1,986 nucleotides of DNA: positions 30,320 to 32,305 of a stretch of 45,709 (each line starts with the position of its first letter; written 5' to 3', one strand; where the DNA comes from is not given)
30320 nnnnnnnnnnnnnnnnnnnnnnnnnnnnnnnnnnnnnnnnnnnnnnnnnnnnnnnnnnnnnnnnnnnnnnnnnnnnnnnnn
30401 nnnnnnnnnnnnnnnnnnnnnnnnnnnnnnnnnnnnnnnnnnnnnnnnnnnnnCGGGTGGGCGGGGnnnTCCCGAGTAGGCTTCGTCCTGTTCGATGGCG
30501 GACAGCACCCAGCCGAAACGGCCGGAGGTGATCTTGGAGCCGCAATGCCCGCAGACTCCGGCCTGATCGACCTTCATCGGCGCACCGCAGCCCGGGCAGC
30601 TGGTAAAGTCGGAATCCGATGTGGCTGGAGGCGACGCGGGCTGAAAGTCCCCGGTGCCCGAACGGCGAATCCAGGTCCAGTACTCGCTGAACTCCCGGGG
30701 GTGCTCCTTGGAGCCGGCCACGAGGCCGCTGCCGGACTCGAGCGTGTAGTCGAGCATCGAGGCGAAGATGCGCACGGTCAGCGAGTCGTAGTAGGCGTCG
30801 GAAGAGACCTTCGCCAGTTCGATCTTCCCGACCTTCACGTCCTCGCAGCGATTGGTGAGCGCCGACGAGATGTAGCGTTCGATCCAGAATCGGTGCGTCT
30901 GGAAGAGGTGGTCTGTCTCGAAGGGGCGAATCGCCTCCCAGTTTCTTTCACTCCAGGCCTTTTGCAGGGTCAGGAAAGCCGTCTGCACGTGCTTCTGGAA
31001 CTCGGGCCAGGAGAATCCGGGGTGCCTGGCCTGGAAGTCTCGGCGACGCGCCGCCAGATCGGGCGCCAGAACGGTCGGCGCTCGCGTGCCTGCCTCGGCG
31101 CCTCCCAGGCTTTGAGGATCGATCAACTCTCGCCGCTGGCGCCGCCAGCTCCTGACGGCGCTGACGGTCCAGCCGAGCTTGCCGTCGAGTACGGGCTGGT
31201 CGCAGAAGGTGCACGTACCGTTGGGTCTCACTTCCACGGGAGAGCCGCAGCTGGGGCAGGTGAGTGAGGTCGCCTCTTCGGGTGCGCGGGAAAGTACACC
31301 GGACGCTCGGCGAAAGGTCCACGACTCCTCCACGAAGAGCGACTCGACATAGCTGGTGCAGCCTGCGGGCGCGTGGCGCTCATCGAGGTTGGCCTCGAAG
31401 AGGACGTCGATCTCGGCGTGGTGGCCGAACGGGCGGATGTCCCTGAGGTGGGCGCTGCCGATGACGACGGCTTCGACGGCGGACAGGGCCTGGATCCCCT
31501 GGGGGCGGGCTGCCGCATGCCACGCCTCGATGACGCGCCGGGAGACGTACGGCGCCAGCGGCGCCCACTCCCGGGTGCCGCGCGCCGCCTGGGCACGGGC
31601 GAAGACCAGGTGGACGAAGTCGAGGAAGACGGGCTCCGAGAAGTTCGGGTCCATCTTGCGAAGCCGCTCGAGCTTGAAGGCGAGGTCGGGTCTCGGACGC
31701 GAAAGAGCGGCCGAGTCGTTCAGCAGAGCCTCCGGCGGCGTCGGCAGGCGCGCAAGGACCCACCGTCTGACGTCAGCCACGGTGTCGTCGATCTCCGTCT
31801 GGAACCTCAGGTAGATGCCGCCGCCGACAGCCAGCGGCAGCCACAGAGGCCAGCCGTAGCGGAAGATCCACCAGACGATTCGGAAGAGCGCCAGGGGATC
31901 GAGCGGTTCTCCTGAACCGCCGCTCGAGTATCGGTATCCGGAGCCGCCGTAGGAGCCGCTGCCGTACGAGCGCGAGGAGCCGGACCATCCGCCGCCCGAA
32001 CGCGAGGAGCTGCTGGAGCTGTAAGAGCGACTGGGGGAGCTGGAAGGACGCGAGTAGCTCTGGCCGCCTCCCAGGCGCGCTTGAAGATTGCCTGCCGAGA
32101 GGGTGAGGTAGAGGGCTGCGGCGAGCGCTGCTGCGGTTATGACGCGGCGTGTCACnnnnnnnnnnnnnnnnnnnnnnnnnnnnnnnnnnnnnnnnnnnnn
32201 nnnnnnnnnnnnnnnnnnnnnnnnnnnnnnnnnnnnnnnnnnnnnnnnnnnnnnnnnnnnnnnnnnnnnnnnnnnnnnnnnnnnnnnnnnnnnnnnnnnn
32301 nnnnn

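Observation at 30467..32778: Duplicated Tim44-like / zinc-ribbon protein with a G/S/Y-rich tract, translationally coupled (GTGA) to a small 2-TM protein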

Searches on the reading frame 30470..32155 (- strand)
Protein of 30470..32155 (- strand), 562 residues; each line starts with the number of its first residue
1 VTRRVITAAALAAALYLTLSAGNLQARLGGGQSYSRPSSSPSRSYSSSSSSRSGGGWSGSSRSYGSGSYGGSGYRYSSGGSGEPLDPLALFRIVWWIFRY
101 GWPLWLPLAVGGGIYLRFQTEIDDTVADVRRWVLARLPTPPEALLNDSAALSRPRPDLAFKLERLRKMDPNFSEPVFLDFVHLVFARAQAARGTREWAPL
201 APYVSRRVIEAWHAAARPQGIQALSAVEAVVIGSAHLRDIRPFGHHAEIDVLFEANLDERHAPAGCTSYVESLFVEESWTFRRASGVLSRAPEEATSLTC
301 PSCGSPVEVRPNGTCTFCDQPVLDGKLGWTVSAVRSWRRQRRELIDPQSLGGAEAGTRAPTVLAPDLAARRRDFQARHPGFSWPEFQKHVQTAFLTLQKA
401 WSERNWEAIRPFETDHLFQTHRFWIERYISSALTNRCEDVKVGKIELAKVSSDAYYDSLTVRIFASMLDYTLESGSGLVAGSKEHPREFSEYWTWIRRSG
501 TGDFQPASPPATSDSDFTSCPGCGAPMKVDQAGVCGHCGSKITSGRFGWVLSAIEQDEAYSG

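Call 4: search_protein_families(library=pfam, proteins=[window:30470-32155:-], max_evalue=1)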
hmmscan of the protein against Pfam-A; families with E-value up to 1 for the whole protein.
window:30470-32155:- (562 aa): 17 families
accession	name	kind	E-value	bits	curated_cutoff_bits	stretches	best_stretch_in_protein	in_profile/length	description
PF04280.21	Tim44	-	6.9e-27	94.8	29.6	2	372-501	6-135/147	Tim44-like domain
PF12773.13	DZR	-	0.0004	20.9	27.3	2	518-542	13-34/45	Double zinc ribbon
PF17032.10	Zn_ribbon_15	-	0.00043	21.5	28.9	0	288-322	28-62/73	zinc-ribbon family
PF22747.2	Zn_ribbon_DUF2089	-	0.0031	18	27.6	1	520-543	1-23/32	DUF2089 zinc ribbon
PF13248.11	Zn_ribbon_3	-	0.0076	16.1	27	1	518-542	3-26/26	zinc-ribbon domain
PF01155.25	HypA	-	0.012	16.1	28.9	0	518-542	71-99/112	Hydrogenase/urease nickel incorporation, metallochaperone, hypA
PF18912.6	DZR_2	-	0.019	15.2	27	1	519-542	9-31/56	Double zinc ribbon domain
PF09297.16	Zn_ribbon_NUD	-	0.024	14.8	24.8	0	520-539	6-25/32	NADH pyrophosphatase zinc ribbon domain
PF07282.18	Cas12f1-like_TNB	-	0.076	13.6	26.3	1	285-318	16-46/60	Cas12f1-like, TNB domain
PF07191.17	Zn_ribbon_6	-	0.13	12.7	25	0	299-320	2-24/67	Double zinc ribbon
PF25169.1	DUF7830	-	0.29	11.5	27.5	0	277-310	16-47/72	Domain of unknown function (DUF7830)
PF22289.1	DmmA-like_C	-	0.31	11.5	27.4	0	294-310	15-31/44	Dimethylamine monooxygenase subunit DmmA-like, C-terminal domain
PF13920.12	zf-C3HC4_3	-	0.38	11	27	0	299-322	25-46/49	Zinc finger, C3HC4 type (RING finger)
PF13240.11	Zn_Ribbon_1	-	0.75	10.1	25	0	297-307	13-23/23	zinc-ribbon domain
PF05810.19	NinF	-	0.77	10.2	27.5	0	520-538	2-20/25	NinF protein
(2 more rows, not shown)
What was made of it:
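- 31133..31690 (-): Tim44-like module 1 (residues 156-341), starting at the DPNFSEP.FLDF motif. First of the two Pfam Tim44 stretches (call 4).
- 31202..31258 (-): Zinc ribbon 1, CPSC-x11-CTFC (C300, C303, C315, C318). The best zinc-ribbon Pfam hits are below threshold (Zn_ribbon_15 at 4.3e-4, call 4).
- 30488..31057 (-): Tim44-like module 2 (residues 367-556). Best Pfam Tim44 stretch covers residues 372-501 and model positions 6-135 of 147 (call 4).
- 30542..30598 (-): Zinc ribbon 2, CPGC-x11-CGHC (C520, C523, C535, C538). Pfam DZR matches at 4e-4, below its cutoff (call 4).
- On Tim44-like domain (Pfam PF04280): 94.8 bits against a cutoff of 29.6, E=6.9e-27, in two stretches (call 4).
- On Zinc ribbon (Cys4): DZR scores 20.9 bits against 27.3 and Zn_ribbon_15 scores 21.5 against 28.9; all such models are below cutoff for this protein (call 4).
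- Closest known: Tim44 C-terminal domain, mL45 and Mba1. Same: Both modules of gene B match PF04280 above the gathering score (call 4).
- Tim44 by Pfam, in two stretches (call 4).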

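Call 5: search_protein_families(library=ncbifam, proteins=[window:30470-32155:-], max_evalue=1)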
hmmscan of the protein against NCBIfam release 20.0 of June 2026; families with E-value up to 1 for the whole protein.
window:30470-32155:- (562 aa): 7 families
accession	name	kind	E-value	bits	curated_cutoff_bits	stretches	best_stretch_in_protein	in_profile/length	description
NF033779.0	Tim44_TimA_adap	subfamily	1.2e-15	58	80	2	362-503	64-207/215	Tim44/TimA family putative adaptor protein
NF033778.1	trans_TimA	equivalog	3.6e-07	30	200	2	374-497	61-179/198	TIM44-related membrane protein TimA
NF002796.0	PRK02935.1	equivalog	0.049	13.5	108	0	285-322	61-96/118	hypothetical protein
NF040826.1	lxa_BCAM0308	equivalog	0.095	12.4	100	0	527-556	18-47/153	BCAM0308 family protein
NF045510.1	4Cys_prefix_kin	domain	0.19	12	24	0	521-541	5-25/26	4-Cys prefix domain-containing protein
NF047912.1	ECs_2282_CxxC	subfamily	0.28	11.1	37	0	293-306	23-36/60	ECs_2282 family putative zinc-binding protein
NF049953.1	ribbon_DG_selen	exception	0.46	10.4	130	0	515-540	145-169/172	zinc ribbon-containing (seleno)protein DG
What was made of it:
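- On Bona fide Tim44 / TimA orthologue: 30 bits against 200 and 58 bits against 80 (call 5).
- Closest known: Alphaproteobacterial TimA and the Tim44/TimA adaptor family. Same: They are bacterial membrane proteins with a Tim44-like domain, and there is weak profile similarity (E=1.2e-15 and 3.6e-7, call 5).
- Closest known: Alphaproteobacterial TimA and the Tim44/TimA adaptor family. Different: Scores are below the curated cutoffs, 58 against 80 and 30 against 200 (call 5).
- NCBIfam Tim44/TimA models score below cutoff, 58 against 80 and 30 against 200 (call 5).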

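Call 8: find_homologous_proteins(query=window:30470-32155:-)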
Query window:30470-32155:- (562 aa): 45 proteins with E <= 0.001 among 8000 candidates.
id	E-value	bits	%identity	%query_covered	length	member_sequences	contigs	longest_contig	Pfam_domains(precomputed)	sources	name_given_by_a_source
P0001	0.0e+0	1203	93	100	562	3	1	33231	PF04280.22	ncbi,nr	ncbi:MAG: transporter [Candidatus Wallbacteria bacterium]|nr:transporter [Candidatus Wallbacteria ba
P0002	1.2e-124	435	45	89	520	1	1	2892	PF04280.22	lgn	-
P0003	4.8e-109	383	45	71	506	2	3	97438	PF04280.22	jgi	-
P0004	2.3e-106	375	45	71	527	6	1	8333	PF04280.22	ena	-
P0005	1.9e-105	372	47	72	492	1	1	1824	PF04280.22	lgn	-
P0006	1.1e-102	362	44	71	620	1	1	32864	PF04280.22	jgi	jgi:predicted lipid-binding transport protein (Tim44 family)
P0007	2.2e-102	362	35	100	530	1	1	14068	PF04280.22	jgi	jgi:predicted lipid-binding transport protein (Tim44 family)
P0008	6.6e-102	360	44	71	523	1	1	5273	PF04280.22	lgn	-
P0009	8.0e-100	353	43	71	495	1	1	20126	PF04280.22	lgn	-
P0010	8.7e-100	353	45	69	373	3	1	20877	PF04280.22,PF12773.14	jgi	jgi:predicted lipid-binding transport protein (Tim44 family)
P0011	1.1e-98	349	37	94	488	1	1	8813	PF04280.22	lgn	-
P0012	2.5e-98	348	44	73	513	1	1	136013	PF04280.22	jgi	jgi:Tim44-like domain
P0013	1.1e-97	346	41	83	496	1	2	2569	PF04280.22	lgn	-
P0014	2.3e-97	345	-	-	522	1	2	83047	PF04280.22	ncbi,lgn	-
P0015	5.9e-97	344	45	71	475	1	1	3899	PF04280.22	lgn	-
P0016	4.0e-96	341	45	71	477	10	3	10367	PF04280.22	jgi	jgi:predicted lipid-binding transport protein (Tim44 family)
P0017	4.7e-96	341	44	71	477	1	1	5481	PF04280.22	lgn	-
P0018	5.7e-96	340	39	84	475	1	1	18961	PF04280.22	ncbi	-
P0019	2.8e-95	338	43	71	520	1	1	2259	PF04280.22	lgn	-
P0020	6.8e-95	337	46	71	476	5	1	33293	PF04280.22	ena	-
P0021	6.4e-94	334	43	74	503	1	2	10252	PF04280.22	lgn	-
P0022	8.8e-94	333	43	71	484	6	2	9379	PF04280.22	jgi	-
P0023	2.1e-92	329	44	71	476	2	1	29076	PF04280.22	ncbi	-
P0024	2.6e-90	322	42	71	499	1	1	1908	PF04280.22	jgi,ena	-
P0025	2.8e-90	321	41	73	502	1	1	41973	PF04280.22,PF12773.14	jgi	jgi:ribosomal protein L37AE/L43A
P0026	5.6e-90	321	42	69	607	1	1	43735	PF04280.22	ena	-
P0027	1.2e-89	319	45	71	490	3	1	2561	PF04280.22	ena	-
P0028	2.3e-87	312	42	72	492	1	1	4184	PF04280.22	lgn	-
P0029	1.2e-84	303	40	72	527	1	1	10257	PF04280.22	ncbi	-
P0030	1.3e-84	303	40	71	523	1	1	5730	PF04280.22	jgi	jgi:hypothetical protein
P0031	1.9e-84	302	-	-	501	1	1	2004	PF04280.22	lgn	-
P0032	2.3e-82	295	41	71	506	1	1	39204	PF04280.22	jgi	jgi:hypothetical protein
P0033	2.7e-78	282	36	84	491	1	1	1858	PF04280.22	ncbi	-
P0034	3.3e-78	282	36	84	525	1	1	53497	PF13240.12,PF04280.22,PF12773.14,PF13248.12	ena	-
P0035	2.1e-77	279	39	72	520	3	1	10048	PF04280.22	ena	-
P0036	2.3e-74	269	36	72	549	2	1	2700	PF13240.12,PF04280.22,PF12773.14,PF13248.12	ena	-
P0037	9.7e-74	267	37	73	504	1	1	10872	PF04280.22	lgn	-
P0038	3.5e-69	252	36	73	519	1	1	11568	PF04280.22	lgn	-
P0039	5.3e-69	251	38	72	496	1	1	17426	PF04280.22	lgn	-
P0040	1.5e-66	243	39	60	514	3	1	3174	PF04280.22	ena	-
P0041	1.8e-60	223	31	83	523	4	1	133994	PF04280.22,PF12773.14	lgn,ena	-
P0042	4.1e-59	219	32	70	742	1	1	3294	PF04280.22,PF02985.29,PF13513.13,PF01602.27,PF13646.13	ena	-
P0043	2.4e-50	190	32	91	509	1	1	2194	PF04280.22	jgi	jgi:Tim44-like domain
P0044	9.6e-48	181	32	70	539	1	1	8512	PF04280.22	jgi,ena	-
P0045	2.2e-28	117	33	35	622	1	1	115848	PF04280.22,PF13248.12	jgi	jgi:hypothetical protein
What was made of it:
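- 30542..30598 (-): Some homologues carry precomputed zinc-ribbon Pfam hits (call 8).
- On Tim44-like domain (Pfam PF04280): All 45 homologues carry PF04280 (call 8).
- On Zinc ribbon (Cys4): Several homologues have precomputed PF12773, PF13240 or PF13248 hits (call 8).
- JGI names for several homologues (call 8). Zinc ribbons are common in ribosomal and nucleic-acid-binding proteins, and one homologue is auto-named 'ribosomal protein L37AE/L43A' (call 8).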

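Call 9: find_encoding_contigs(protein=P0003, flank=6000, max_places=3)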
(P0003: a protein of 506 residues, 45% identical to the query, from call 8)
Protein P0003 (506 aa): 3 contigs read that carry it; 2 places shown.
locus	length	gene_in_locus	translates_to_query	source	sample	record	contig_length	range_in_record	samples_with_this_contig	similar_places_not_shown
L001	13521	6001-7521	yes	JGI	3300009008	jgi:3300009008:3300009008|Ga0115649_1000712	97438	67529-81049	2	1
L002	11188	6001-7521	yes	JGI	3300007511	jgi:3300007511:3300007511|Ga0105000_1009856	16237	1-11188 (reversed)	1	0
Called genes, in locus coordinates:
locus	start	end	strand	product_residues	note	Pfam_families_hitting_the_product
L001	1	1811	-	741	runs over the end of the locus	PF13646:HEAT_2 (faint)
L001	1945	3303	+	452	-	PF04389:Peptidase_M28 (weak), PF01546:Peptidase_M20, PF07687:M20_dimer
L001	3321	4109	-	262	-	-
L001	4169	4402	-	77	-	-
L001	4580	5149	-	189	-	-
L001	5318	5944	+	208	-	PF04536:TPM_phosphatase (weak)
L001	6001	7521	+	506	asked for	PF04280:Tim44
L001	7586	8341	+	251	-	PF00106:adh_short, PF08659:KR, PF13561:adh_short_C2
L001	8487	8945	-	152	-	-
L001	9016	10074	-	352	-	PF03372:Exo_endo_phos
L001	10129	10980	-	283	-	PF00392:GntR, PF07840:FadR_C, PF07729:FCD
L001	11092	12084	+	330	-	PF00089:Trypsin, PF13365:Trypsin_2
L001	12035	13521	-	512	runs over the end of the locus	PF02511:Thy1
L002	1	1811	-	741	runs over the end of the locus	PF13646:HEAT_2 (faint)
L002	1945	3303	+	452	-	PF04389:Peptidase_M28 (weak), PF01546:Peptidase_M20, PF07687:M20_dimer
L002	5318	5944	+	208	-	PF04536:TPM_phosphatase (weak)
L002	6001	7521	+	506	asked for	PF04280:Tim44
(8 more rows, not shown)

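Call 10: find_encoding_contigs(protein=P0012, flank=6000, max_places=2)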
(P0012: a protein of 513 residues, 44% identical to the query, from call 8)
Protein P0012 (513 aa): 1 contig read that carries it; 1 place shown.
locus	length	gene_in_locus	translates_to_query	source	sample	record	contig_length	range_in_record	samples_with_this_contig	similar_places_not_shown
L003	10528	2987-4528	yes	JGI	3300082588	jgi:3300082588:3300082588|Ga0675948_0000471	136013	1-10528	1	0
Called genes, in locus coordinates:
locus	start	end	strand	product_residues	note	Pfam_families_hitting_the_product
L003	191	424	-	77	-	PF04255:DUF433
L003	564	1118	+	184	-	-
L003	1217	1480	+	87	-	-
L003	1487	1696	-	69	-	-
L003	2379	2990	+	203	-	PF04536:TPM_phosphatase (weak)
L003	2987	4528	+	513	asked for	PF04280:Tim44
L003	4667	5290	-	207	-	-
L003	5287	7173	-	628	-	-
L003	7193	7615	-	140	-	-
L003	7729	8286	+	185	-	-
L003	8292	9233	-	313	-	-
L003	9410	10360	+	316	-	-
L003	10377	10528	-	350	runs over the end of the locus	PF00482:T2SSF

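Call 11: find_encoding_contigs(protein=P0041, flank=6000, max_places=2)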
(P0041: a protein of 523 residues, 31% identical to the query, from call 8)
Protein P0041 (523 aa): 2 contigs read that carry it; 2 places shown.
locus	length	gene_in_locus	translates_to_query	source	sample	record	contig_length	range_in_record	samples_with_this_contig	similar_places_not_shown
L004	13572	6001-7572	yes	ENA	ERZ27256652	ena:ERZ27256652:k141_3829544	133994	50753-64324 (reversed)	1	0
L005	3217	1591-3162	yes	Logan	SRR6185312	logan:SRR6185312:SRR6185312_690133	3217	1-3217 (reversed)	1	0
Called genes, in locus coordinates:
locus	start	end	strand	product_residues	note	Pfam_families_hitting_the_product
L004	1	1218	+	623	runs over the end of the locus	PF19830:DUF6311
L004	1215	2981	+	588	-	-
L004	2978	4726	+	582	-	PF19830:DUF6311 (weak)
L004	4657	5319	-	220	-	PF06452:CBM9_1 (weak), PF16011:CBM9_2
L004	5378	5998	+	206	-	-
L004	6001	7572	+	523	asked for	PF12773:DZR (faint), PF04280:Tim44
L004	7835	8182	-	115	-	PF00816:Histone_HNS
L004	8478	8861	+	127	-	-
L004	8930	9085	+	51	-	-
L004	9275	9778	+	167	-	-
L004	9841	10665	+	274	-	-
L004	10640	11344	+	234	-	PF04199:Cyclase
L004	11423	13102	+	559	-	PF00144:Beta-lactamase, PF11954:DUF3471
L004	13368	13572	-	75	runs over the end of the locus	PF09720:Unstab_antitox (weak)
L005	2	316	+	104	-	?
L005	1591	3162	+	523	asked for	PF12773:DZR (faint), PF04280:Tim44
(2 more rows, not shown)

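Call 17: find_related_loci(query=A1, collection=genome_contigs, flank=5000)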
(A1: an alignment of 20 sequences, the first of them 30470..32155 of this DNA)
Query A1 (562 aa) in genome_contigs; peptide patterns used: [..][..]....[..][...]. (x = any residue, [..] = any of these).
600 stretches matched a pattern (row limit reached: there are more); 582 encode a relative of the query (tblastn E <= 1e-3); the best 80 are kept; 80 distinct loci.
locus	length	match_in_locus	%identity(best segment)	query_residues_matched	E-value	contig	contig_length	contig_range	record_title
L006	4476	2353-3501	45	162-560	1e-109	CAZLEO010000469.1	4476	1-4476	MAG TPA_asm: uncultured Rickettsiales bacterium isolate SRP077602_co5_403 genome assembly, contig: NODE_69565_length_447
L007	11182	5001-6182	45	162-562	2e-108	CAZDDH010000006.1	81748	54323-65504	MAG TPA_asm: uncultured Rickettsiales bacterium isolate SRP077602_co5_208 genome assembly, contig: NODE_1119_length_8174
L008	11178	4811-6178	41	88-562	8e-108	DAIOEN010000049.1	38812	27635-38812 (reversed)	MAG TPA_asm: Vulcanimicrobiota bacterium isolate CTOTU7676 NODE_1856_length_38812_cov_24.936166, whole genome shotgun se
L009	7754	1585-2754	44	162-562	1e-107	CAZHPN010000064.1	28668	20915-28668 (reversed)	MAG TPA_asm: uncultured bacterium isolate binchicken_co3_336 genome assembly, contig: NODE_5015_length_28668_cov_7.09957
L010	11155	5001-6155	45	162-562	6e-107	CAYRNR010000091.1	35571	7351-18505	MAG TPA_asm: uncultured Rickettsiales bacterium isolate SRP167671_co1_47 genome assembly, contig: NODE_1319_length_35571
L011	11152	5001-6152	45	159-560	4e-104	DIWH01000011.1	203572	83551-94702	MAG TPA_asm: bacterium UBP9_UBA6111 isolate UBA6111 UBA6111_contig_2299, whole genome shotgun sequence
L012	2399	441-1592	42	160-562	3e-108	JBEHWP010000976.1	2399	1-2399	MAG: Vulcanimicrobiota bacterium isolate ER1 k141_362904_length_2399_cov_6.9203, whole genome shotgun sequence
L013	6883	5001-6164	44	162-560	2e-102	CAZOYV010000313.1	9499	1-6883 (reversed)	MAG TPA_asm: uncultured Rickettsiales bacterium isolate SRP141376_co4_92 genome assembly, contig: NODE_11860_length_9499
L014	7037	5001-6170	45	162-562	2e-102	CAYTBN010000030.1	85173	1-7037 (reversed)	MAG TPA_asm: uncultured Rickettsiales bacterium isolate SRP308112_co1_98 genome assembly, contig: NODE_187_length_85173_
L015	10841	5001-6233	44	134-560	2e-102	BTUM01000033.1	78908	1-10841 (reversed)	MAG: Candidatus Xenobia bacterium AMX-MBFR-33 DNA, sequence033, whole genome shotgun sequence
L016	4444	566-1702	43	162-562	6e-103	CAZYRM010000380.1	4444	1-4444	MAG TPA_asm: uncultured Planctomycetia bacterium isolate binchicken_co248_153 genome assembly, contig: NODE_37477_length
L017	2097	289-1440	42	160-562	2e-107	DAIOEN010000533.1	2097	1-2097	MAG TPA_asm: Vulcanimicrobiota bacterium isolate CTOTU7676 NODE_95129_length_2097_cov_27.439765, whole genome shotgun se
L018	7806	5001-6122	47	165-562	6e-102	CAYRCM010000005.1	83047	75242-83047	MAG TPA_asm: uncultured Myxococcales bacterium isolate binchicken_co66_105 genome assembly, contig: NODE_556_length_8304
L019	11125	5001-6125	45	168-562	1e-101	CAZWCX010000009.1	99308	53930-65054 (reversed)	MAG TPA_asm: uncultured Planctomycetia bacterium isolate SRP323723_co1_148 genome assembly, contig: NODE_192_length_9930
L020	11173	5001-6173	42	162-562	5e-101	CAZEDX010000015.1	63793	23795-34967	MAG TPA_asm: uncultured bacterium isolate SRP278314_co2_238 genome assembly, contig: NODE_729_length_63793_cov_7.327026,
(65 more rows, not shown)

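Call 24: search_protein_families(library=padloc, proteins=[window:30470-32155:-], max_evalue=1)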
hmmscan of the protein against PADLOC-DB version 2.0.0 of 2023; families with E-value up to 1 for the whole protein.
window:30470-32155:- (562 aa): 2 families
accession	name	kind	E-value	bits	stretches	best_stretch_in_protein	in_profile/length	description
PDLC00930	Cas12u1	-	0.076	9.8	1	278-335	473-528/533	Cas12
PDLC01692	Cas12f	-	0.15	8.8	1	227-320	425-513/532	CAS-V-F; effector__SPE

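Call 42: predict_structure(alignment_id=A1)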
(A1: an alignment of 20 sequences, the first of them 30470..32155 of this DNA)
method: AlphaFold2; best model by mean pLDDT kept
length: 562 residues; sequences in the alignment: 20
mean_pLDDT: 74.9   pTM: 0.67
mean pLDDT of the five models: 74.9, 74.4, 74.2, 73.4, 71.8
residues with pLDDT >= 90: 152; 70-90: 248; 50-70: 62; < 50: 100
segments of 3 or more residues with pLDDT < 50: 21-85, 137-154, 502-515
pLDDT, mean of each block of 10 residues (from residue 1): 69 74 37 28 29 26 27 28 53 73 68 69 54 47 39 59 89 91 93 87 90 69 80 88 88 92 82 93 90 86 85 86 81 92 79 63 90 90 91 93 88 89 86 91 94 92 93 85 88 90 44 58 85 88 87 86 67
secondary structure, 60 per line:
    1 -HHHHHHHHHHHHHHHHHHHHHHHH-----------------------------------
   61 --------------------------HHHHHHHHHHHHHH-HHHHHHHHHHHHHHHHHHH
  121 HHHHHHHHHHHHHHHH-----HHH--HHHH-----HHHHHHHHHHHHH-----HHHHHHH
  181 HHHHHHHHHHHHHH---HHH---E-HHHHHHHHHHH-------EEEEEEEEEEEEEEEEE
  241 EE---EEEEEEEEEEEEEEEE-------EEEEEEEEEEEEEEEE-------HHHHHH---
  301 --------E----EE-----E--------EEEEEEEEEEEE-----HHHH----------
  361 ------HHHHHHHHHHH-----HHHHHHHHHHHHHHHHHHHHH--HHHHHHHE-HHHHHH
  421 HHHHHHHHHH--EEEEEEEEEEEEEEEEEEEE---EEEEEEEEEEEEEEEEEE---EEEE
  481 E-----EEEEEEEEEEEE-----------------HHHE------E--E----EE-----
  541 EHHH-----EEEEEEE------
elements in order: H2-25 H87-100 H102-136 H147-150 H156-168 H174-194 H206-216 E224-242 E246-261 E269-284 H292-297 E330-341 H347-350 H367-377 H383-403 H406-412 H415-430 E433-452 E456-473 E477-481 E487-498 E550-556
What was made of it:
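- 32078..32155 (-): Gene B residues 1-26: N-terminal hydrophobic helix, either a Sec-type signal peptide or TM1. Modelled as helix 2-25 (call 42).
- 31811..31897 (-): Gene B residues 87-115: aromatic-rich membrane segment (TM2, with a kink at G101/P103). Modelled as helices 87-100 and 102-136 (call 42).
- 31133..31690 (-): Helices followed by strands 224-284, with a last strand at 330-341 (call 42).
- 31202..31258 (-): It lies between strand 269-284 and strand 330-341 (call 42).
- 30488..31057 (-): Strands 433-498, with a last strand at 550-556 (call 42).
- On Zinc ribbon (Cys4): The ribbons are modelled with pLDDT of about 81-88 (call 42).
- Checked: Each ribbon is inserted before the last beta-strand of its Tim44-like domain rather than capping it (call 42; the Pfam match ends at model position 135 of 147, call 4).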
